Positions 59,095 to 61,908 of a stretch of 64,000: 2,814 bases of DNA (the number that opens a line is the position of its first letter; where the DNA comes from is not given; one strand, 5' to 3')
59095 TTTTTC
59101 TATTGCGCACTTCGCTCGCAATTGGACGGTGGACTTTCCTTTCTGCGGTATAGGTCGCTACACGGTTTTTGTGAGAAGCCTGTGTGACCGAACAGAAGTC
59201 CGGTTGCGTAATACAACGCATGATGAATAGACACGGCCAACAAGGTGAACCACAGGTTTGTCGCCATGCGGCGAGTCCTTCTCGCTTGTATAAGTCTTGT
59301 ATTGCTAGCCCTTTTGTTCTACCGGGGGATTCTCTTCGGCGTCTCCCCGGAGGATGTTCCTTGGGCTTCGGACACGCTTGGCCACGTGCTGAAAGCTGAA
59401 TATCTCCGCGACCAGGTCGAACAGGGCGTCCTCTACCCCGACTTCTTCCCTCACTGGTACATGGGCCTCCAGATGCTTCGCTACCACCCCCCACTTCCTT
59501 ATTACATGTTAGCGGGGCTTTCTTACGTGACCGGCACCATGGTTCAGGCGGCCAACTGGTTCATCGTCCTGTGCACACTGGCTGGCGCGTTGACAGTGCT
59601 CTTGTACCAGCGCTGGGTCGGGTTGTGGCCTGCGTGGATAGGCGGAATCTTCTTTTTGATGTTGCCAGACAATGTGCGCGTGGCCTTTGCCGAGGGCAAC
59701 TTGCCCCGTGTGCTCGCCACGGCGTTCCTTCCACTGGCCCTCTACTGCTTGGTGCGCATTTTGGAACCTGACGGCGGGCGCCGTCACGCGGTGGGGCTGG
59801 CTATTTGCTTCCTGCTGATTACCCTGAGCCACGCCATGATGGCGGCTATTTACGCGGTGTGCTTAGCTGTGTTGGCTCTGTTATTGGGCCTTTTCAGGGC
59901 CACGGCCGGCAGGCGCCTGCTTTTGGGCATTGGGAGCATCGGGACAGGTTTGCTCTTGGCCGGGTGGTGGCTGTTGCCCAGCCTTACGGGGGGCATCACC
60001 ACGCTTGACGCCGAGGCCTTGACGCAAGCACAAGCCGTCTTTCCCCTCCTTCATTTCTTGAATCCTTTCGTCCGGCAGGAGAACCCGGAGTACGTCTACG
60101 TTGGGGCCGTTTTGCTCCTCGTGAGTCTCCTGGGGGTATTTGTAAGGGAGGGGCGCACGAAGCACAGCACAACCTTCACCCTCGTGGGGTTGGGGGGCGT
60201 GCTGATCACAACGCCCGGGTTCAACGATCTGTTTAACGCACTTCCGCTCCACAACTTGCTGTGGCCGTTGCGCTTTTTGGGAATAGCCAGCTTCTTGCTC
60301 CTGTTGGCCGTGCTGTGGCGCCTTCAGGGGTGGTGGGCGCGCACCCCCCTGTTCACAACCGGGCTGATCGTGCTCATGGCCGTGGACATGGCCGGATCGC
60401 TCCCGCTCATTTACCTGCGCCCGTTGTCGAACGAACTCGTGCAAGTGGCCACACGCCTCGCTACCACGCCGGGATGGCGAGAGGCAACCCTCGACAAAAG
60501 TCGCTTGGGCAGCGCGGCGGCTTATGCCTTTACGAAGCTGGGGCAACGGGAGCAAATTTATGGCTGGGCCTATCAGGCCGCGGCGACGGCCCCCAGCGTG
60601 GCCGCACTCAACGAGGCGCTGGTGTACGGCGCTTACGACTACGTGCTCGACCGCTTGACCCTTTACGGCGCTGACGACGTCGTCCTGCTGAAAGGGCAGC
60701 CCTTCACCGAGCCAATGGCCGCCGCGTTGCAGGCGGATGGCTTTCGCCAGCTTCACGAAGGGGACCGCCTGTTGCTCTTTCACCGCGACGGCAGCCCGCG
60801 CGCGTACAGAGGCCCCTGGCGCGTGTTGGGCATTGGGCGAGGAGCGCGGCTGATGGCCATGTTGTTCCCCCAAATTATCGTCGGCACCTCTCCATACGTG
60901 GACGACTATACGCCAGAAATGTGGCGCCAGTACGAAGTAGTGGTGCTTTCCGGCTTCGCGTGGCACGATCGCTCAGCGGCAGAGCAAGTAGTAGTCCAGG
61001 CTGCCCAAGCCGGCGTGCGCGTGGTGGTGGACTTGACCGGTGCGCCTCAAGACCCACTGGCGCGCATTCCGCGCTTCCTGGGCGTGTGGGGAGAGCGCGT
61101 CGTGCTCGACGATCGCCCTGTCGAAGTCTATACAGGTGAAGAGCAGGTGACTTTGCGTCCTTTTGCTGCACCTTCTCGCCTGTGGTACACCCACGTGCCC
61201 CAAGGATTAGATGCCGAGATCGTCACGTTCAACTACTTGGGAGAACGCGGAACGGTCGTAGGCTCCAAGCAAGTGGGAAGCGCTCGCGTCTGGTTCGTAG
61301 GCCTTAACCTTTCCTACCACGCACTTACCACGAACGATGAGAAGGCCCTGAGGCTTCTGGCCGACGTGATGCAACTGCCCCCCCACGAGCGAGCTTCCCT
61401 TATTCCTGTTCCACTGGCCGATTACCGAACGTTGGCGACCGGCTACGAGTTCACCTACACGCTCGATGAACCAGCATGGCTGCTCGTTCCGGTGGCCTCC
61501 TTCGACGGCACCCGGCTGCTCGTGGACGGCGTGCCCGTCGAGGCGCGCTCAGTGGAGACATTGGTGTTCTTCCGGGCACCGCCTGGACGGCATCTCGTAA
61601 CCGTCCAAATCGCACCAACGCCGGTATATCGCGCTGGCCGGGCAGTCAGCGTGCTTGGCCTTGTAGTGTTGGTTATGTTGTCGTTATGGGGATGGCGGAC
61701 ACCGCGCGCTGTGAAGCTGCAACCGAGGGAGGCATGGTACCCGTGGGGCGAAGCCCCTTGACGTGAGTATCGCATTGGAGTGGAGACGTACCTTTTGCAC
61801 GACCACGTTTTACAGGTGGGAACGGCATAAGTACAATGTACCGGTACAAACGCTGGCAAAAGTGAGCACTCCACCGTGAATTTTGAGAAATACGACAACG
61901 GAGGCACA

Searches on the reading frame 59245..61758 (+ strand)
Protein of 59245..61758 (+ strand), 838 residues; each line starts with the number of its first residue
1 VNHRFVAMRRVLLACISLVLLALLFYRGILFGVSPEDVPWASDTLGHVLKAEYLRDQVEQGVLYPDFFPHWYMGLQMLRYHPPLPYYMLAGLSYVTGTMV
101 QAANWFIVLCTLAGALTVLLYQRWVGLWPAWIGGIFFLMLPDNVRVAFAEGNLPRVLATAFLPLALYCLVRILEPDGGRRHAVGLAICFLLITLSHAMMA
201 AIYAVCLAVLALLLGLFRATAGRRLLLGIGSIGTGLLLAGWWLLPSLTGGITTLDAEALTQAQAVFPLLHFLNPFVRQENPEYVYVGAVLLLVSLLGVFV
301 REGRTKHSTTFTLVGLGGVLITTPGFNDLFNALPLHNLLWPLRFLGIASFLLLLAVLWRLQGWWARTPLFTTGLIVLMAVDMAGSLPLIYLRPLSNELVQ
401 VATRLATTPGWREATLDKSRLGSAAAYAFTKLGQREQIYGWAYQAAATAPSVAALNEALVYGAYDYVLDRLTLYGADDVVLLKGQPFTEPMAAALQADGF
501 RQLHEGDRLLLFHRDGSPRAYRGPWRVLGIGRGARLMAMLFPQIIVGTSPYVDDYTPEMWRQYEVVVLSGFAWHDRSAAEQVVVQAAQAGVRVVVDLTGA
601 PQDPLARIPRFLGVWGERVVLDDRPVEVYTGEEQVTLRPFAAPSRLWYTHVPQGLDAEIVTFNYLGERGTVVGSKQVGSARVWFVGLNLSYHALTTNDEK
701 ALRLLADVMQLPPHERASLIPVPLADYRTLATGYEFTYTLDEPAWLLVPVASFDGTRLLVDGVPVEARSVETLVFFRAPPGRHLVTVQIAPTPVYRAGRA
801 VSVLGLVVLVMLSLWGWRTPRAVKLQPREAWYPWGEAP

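Call 72: search_protein_families(library=pfam, proteins=[window:59245-61758:+], max_evalue=0.0001)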
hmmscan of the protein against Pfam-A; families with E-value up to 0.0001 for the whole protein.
window:59245-61758:+ (838 aa): 1 family
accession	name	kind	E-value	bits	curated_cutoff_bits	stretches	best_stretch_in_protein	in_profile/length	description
PF10131.15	PTPS_related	-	1.4e-118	397.4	26.4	1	78-692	1-621/621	6-pyruvoyl-tetrahydropterin synthase related domain; membrane protein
